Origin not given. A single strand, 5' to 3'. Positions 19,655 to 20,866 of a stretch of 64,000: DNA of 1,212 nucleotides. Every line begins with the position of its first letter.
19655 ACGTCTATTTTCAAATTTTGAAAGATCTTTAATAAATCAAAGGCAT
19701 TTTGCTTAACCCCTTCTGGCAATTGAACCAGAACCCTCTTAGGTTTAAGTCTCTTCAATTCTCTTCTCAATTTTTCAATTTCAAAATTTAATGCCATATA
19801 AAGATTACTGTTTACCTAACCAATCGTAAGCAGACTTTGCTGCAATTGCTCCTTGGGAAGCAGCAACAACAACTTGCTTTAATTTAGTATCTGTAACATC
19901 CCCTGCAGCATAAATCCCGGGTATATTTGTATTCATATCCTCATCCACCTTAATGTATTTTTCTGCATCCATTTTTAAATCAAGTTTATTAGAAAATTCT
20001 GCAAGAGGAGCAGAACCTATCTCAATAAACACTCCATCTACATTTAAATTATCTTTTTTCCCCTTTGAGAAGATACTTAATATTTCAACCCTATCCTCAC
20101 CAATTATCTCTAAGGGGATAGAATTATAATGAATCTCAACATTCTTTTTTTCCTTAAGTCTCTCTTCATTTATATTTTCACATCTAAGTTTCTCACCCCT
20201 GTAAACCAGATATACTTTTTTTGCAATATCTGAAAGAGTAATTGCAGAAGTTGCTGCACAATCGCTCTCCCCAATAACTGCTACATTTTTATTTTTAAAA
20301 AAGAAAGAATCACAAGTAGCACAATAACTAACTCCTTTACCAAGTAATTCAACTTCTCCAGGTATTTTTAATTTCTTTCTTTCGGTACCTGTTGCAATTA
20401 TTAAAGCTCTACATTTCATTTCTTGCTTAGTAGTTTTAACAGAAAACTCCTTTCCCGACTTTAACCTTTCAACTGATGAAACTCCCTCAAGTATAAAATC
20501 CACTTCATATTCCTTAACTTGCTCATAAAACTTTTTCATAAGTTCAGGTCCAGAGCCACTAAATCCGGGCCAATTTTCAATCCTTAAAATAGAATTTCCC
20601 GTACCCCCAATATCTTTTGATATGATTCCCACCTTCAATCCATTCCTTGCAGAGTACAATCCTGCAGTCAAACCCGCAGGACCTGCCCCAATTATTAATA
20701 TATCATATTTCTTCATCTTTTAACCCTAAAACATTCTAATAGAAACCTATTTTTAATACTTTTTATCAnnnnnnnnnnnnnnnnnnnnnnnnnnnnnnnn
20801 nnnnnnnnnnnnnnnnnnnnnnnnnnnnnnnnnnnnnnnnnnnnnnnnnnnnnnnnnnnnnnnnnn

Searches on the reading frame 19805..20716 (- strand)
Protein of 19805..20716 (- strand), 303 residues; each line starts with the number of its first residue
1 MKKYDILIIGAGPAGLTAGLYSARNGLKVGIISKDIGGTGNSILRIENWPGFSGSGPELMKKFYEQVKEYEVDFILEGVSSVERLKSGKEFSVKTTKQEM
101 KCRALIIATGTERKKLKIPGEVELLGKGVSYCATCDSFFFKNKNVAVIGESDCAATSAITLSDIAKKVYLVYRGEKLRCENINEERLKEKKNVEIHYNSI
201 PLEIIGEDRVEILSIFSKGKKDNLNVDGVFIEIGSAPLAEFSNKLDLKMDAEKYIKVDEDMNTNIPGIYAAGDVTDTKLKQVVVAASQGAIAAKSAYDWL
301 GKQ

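Call 42: search_protein_families(library=pfam, proteins=[window:19805-20716:-], max_evalue=0.00001)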
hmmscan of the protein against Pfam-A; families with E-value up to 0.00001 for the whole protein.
window:19805-20716:- (303 aa): 9 families
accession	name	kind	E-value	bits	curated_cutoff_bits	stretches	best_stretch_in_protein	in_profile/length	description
PF07992.20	Pyr_redox_2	-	1.4e-49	169.6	26.1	1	4-289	1-291/291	Pyridine nucleotide-disulphide oxidoreductase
PF13738.12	Pyr_redox_3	-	2.3e-26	93.2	30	1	77-272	102-305/305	Pyridine nucleotide-disulphide oxidoreductase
PF00070.33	Pyr_redox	-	1.5e-11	45.1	22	1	144-210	1-74/82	Pyridine nucleotide-disulphide oxidoreductase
PF00890.30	FAD_binding_2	-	1.1e-08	35.1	20.4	0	5-35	1-31/414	FAD binding domain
PF01266.30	DAO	-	6.4e-08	32.9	27.9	0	5-42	1-39/353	FAD dependent oxidoreductase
PF03486.20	HI0933_like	-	1.9e-07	31.3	50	0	5-34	2-31/244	HI0933-like protein Rossmann domain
PF01134.28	GIDA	-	1.7e-06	27.8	22.1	0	5-37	1-33/391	Glucose inhibited division protein A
PF01946.23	Thi4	-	7.4e-06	25.8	26.2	0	4-38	18-53/235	Thi4 family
PF12831.13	FAD_oxidored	-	8.6e-06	25.7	27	0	5-39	1-37/416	FAD dependent oxidoreductase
